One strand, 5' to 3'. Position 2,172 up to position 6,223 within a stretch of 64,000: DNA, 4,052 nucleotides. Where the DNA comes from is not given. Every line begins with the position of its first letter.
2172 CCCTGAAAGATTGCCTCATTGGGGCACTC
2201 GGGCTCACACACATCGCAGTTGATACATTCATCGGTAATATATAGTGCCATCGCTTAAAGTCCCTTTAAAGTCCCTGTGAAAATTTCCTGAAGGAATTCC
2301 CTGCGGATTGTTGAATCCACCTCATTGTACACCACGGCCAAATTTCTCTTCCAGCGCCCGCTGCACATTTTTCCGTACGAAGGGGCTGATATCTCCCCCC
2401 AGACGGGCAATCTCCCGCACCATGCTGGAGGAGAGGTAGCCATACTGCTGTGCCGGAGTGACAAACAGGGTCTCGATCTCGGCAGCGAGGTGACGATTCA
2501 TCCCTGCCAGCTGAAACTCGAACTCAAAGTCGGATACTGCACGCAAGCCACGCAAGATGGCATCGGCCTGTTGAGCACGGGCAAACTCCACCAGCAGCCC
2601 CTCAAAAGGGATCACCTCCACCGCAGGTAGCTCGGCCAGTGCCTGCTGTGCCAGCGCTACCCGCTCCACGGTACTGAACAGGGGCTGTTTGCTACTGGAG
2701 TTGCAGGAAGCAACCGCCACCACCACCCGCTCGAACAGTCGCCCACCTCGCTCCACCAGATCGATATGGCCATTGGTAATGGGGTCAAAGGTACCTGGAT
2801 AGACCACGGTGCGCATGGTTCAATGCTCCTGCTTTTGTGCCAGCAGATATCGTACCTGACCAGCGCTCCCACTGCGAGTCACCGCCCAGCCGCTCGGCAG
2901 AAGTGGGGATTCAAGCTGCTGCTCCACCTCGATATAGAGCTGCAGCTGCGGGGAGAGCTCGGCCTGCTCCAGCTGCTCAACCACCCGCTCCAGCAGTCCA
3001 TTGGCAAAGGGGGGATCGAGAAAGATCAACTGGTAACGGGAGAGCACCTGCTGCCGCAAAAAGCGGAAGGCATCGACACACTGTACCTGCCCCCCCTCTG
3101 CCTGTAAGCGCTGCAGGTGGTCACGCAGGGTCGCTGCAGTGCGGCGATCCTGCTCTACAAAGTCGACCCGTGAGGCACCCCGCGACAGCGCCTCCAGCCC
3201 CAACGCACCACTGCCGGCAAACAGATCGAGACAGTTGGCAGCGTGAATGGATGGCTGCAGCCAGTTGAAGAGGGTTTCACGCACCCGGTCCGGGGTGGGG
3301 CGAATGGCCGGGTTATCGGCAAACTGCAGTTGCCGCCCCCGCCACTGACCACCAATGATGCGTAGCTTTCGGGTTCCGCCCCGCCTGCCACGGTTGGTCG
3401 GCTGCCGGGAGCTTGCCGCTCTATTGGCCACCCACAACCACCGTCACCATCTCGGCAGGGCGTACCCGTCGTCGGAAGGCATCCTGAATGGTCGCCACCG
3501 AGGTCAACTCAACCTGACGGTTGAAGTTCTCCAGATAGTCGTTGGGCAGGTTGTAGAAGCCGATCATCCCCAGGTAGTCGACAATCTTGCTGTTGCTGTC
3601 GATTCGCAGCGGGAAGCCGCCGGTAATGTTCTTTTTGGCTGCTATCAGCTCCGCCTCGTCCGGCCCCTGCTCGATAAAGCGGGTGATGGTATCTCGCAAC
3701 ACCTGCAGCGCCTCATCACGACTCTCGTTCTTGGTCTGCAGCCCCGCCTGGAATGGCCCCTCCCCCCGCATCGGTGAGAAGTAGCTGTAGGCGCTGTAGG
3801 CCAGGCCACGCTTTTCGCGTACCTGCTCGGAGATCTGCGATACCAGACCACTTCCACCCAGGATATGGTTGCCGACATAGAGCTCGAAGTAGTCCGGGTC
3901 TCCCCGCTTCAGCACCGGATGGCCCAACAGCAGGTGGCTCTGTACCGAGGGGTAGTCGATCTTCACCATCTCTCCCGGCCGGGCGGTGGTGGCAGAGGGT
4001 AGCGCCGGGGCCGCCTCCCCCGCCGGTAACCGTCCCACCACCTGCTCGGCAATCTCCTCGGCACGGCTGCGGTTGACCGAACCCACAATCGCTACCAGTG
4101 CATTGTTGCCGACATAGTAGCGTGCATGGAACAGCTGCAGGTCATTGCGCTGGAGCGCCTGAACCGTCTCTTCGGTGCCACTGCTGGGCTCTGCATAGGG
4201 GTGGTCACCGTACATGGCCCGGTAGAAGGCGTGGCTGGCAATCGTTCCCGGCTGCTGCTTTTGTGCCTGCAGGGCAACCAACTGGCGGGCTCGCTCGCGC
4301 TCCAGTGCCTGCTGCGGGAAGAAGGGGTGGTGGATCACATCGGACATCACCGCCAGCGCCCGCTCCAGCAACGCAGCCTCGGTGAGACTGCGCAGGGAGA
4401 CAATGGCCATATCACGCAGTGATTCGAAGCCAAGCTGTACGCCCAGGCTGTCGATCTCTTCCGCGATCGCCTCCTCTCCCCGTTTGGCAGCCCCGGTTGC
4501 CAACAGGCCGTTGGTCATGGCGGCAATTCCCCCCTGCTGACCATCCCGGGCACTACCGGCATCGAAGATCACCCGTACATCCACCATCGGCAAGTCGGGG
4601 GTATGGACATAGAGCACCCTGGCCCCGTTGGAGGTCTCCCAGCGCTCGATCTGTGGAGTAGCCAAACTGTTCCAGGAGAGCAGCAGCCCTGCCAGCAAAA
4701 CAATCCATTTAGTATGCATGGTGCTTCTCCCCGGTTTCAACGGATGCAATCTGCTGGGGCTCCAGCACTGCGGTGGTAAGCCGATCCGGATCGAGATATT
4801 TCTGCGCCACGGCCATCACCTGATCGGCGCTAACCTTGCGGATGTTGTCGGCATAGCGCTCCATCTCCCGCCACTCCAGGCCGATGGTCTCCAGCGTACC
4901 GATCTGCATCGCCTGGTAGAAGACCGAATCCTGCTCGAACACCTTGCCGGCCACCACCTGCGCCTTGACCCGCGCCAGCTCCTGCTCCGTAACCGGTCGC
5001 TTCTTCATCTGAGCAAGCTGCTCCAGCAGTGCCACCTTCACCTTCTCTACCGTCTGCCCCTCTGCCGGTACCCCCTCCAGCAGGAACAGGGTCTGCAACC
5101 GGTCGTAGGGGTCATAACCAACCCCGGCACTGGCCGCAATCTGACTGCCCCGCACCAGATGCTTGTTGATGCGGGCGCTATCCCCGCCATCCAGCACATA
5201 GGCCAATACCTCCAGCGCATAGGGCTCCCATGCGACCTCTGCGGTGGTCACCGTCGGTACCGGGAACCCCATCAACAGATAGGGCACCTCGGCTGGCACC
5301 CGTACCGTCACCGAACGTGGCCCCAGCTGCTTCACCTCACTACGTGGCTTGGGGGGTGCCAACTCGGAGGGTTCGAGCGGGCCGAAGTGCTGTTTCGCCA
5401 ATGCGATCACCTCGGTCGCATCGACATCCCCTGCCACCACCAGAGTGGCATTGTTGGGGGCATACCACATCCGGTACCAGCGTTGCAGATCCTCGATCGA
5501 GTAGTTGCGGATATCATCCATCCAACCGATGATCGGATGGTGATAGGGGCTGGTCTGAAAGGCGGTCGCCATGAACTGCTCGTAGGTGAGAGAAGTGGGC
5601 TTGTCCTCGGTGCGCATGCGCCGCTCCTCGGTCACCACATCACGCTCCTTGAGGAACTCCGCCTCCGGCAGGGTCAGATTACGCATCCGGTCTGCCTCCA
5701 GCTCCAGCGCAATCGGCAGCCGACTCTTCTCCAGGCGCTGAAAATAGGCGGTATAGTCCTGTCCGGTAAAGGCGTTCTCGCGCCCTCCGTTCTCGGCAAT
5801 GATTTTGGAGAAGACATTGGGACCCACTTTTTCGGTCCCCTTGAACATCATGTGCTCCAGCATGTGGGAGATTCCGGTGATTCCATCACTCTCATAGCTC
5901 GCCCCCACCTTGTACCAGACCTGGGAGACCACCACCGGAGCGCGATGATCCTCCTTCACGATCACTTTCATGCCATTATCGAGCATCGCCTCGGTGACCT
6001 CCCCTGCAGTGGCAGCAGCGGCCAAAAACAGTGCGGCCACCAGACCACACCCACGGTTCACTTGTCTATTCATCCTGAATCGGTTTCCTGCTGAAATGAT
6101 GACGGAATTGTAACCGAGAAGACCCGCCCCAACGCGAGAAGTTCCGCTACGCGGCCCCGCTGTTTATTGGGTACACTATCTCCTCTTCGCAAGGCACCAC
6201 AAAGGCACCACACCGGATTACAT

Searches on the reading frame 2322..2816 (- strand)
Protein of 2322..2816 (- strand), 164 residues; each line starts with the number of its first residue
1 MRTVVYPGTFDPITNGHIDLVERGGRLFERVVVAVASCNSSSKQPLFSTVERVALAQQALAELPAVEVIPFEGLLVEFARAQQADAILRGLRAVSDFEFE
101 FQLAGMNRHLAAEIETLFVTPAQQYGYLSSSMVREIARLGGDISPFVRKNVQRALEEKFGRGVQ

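Call 57: search_protein_families(library=pfam, proteins=[window:2322-2816:-], max_evalue=0.00001)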
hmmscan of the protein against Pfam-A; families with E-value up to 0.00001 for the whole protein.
window:2322-2816:- (164 aa): 1 family
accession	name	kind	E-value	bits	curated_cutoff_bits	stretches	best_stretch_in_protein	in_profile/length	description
PF01467.32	CTP_transf_like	-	7.9e-28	97.7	21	1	5-135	1-132/133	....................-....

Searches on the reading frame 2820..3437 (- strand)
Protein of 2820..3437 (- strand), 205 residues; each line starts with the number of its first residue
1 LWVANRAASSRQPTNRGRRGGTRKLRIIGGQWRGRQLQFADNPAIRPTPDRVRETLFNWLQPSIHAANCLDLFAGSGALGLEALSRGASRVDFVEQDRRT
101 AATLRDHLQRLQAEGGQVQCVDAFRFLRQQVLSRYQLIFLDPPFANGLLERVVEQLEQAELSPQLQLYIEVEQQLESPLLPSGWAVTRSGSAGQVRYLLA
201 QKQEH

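Call 57: search_protein_families(library=pfam, proteins=[window:2820-3437:-], max_evalue=0.00001)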
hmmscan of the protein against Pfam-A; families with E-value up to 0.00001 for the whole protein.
window:2820-3437:- (205 aa): 2 families
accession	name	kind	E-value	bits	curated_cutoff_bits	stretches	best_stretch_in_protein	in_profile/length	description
PF03602.21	Cons_hypoth95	-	2.6e-52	177.6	24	1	25-199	1-180/182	Conserved hypothetical protein 95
PF05175.20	MTS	-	7.9e-07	29.3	23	1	54-153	21-119/170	Methyltransferase small domain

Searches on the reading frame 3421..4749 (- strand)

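Call 57: search_protein_families(library=pfam, proteins=[window:3421-4749:-], max_evalue=0.00001)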
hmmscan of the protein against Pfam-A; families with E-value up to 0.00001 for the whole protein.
window:3421-4749:- (442 aa): 2 families
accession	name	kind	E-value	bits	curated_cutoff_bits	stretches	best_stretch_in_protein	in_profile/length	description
PF05193.26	Peptidase_M16_C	-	1.4e-33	116.7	23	1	199-374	2-180/181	Peptidase M16 inactive domain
PF00675.25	Peptidase_M16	-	3.2e-13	50.3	22.3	1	44-192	1-148/149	Insulinase (Peptidase family M16)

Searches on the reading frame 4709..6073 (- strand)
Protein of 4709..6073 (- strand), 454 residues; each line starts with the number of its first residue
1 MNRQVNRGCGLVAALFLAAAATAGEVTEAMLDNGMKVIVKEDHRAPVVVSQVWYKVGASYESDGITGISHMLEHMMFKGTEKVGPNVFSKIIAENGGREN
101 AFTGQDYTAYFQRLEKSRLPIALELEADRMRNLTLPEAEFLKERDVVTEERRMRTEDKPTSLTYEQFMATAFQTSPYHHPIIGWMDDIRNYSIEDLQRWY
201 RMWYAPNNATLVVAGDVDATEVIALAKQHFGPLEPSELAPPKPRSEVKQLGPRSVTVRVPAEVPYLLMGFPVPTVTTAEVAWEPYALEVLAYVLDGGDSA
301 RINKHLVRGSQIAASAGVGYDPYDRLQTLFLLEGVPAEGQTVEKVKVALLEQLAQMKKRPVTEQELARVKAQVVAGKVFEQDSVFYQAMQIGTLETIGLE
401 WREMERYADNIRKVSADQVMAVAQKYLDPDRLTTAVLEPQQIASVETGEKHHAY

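Call 57: search_protein_families(library=pfam, proteins=[window:4709-6073:-], max_evalue=0.00001)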
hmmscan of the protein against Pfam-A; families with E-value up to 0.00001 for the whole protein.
window:4709-6073:- (454 aa): 2 families
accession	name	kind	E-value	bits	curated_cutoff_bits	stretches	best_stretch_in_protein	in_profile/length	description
PF05193.26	Peptidase_M16_C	-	3.1e-30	105.8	23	1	192-372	3-180/181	Peptidase M16 inactive domain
PF00675.25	Peptidase_M16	-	6.8e-27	94.6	22.3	1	36-182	1-146/149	Insulinase (Peptidase family M16)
